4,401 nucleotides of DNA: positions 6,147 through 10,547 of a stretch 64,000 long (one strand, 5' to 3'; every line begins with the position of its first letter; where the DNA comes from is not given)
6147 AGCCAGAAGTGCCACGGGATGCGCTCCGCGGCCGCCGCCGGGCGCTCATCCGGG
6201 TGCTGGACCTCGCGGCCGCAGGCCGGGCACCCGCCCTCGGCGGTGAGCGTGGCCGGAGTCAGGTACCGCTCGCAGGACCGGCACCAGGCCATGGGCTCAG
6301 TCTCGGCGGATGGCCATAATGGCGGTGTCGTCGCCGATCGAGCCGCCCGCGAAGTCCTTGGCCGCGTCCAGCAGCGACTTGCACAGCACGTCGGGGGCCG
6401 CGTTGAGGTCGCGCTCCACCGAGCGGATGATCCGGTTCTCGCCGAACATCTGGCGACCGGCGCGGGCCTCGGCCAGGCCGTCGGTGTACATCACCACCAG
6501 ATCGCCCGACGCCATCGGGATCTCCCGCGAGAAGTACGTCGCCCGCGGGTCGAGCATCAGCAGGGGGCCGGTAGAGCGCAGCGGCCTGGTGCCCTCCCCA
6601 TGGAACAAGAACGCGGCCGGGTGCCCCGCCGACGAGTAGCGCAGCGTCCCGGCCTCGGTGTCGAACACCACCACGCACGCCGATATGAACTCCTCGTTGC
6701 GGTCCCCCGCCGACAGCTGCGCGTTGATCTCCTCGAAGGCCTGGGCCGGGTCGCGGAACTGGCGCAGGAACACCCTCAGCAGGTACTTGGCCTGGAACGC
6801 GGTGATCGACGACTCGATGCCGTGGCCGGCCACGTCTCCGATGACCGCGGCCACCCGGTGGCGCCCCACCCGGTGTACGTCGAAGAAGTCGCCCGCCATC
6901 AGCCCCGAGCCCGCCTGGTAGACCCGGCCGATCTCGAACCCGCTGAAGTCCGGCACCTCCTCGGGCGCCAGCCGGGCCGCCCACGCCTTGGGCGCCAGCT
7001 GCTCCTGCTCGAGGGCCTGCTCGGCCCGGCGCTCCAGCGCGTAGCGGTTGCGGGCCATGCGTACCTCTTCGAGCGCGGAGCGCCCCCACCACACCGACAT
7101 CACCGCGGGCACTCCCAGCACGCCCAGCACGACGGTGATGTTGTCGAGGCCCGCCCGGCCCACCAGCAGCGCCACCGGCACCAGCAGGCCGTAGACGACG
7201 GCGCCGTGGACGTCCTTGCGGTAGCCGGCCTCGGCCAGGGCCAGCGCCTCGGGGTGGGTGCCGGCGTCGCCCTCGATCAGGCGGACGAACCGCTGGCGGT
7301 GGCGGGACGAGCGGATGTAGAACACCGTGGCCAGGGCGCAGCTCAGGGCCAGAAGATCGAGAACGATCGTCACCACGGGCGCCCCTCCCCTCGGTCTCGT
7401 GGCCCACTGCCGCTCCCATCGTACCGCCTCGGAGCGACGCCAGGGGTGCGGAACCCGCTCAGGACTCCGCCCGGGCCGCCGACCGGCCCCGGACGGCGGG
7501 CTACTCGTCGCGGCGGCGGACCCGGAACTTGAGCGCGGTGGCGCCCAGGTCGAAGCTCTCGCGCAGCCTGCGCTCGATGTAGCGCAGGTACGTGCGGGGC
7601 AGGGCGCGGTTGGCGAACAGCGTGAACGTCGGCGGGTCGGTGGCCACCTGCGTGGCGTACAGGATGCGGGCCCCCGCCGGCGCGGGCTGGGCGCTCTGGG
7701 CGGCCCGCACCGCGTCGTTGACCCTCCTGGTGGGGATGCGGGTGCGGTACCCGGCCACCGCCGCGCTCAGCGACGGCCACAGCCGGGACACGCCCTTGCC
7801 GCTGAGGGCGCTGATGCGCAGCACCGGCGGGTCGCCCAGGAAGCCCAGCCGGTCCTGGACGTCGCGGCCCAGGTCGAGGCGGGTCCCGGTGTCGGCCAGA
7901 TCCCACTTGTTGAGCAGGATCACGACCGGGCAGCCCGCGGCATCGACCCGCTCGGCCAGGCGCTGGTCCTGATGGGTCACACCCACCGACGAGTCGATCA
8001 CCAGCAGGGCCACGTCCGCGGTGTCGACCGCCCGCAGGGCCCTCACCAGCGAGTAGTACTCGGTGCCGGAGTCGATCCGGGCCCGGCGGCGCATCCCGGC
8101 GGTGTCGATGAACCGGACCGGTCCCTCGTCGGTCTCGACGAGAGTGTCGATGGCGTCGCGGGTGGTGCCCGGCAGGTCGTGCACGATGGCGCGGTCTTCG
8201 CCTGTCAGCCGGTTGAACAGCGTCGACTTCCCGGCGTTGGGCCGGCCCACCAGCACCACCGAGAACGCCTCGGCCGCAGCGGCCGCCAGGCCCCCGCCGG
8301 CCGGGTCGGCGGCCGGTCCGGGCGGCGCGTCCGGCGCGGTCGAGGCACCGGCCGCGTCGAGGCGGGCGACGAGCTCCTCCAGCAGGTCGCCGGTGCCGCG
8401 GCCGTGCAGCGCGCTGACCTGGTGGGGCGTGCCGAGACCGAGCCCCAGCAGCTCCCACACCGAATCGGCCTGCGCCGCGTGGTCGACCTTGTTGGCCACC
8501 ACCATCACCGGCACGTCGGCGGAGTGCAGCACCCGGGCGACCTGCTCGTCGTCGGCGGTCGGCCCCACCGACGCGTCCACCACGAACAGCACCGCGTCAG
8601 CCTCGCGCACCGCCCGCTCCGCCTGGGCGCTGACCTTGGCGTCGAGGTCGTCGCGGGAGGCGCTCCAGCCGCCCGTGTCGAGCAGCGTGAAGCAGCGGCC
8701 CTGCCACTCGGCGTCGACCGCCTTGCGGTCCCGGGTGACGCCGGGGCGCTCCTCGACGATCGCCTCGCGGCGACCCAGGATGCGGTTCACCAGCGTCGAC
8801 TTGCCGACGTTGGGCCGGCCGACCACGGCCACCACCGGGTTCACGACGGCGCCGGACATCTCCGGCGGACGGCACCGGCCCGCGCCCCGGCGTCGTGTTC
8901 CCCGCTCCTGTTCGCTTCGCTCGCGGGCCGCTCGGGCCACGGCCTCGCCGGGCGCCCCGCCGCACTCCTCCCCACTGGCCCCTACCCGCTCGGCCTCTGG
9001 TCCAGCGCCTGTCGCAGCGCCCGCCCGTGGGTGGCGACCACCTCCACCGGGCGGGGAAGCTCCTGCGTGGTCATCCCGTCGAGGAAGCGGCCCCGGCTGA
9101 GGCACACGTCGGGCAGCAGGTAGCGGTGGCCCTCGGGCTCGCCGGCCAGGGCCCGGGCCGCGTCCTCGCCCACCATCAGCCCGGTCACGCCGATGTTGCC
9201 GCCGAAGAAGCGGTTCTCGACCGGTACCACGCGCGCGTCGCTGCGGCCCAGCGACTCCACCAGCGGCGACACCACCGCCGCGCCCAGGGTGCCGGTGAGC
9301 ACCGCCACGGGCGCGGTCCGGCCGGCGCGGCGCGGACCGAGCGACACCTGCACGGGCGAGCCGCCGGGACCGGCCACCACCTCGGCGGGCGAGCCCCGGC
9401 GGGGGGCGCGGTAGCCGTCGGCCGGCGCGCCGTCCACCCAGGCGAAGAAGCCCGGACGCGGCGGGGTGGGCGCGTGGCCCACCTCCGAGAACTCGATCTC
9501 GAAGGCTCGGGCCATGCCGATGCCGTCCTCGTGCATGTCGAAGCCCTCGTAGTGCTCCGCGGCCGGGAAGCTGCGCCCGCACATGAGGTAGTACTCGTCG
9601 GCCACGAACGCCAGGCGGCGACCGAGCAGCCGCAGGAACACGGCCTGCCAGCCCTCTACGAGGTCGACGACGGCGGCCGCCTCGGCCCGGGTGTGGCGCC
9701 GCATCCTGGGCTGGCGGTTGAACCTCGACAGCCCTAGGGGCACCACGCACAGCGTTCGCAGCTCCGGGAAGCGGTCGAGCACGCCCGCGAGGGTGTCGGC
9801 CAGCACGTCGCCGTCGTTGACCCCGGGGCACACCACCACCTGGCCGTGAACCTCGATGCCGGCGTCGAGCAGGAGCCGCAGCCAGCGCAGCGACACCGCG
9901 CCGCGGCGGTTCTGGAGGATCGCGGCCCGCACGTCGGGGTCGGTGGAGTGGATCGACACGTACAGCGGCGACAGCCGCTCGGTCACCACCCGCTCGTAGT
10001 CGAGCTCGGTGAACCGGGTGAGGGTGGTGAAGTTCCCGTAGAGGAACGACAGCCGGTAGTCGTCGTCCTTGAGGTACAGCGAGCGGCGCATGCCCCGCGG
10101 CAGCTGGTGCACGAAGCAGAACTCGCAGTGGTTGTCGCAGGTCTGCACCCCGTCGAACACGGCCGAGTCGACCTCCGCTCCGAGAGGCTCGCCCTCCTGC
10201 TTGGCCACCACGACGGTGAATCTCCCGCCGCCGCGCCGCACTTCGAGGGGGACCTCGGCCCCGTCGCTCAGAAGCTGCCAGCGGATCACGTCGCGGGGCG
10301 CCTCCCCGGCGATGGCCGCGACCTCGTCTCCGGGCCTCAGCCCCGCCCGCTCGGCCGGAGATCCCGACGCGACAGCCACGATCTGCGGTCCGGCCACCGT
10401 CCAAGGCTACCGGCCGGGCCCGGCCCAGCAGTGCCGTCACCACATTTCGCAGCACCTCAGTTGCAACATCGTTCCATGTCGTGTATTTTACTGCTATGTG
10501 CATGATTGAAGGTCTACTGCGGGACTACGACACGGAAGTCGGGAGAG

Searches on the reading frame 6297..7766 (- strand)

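Call 24: search_protein_families(library=pfam, proteins=[window:6297-7766:-], max_evalue=0.001)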
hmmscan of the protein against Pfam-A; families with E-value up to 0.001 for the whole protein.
window:6297-7766:- (489 aa): 1 family
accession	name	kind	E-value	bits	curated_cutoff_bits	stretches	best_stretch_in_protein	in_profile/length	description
PF07228.17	SpoIIE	-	3.5e-43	148.2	25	1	302-488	2-191/192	Stage II sporulation protein E (SpoIIE)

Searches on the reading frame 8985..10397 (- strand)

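Call 24: search_protein_families(library=pfam, proteins=[window:8985-10397:-], max_evalue=0.001)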
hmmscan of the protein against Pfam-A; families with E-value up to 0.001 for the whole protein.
window:8985-10397:- (471 aa): 4 families
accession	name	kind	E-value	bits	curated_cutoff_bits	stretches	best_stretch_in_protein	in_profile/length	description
PF19238.5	Radical_SAM_2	-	1.5e-56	190.7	26.7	1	66-214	1-149/151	Radical SAM-like domain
PF04459.17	DUF512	-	2.1e-40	138.6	25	2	219-323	1-105/202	Protein of unknown function (DUF512)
PF17820.7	PDZ_6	-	1.4e-08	34.7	27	1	6-55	2-54/54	PDZ domain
PF04055.27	Radical_SAM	-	5e-05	24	29.5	0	130-199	90-160/166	Radical SAM superfamily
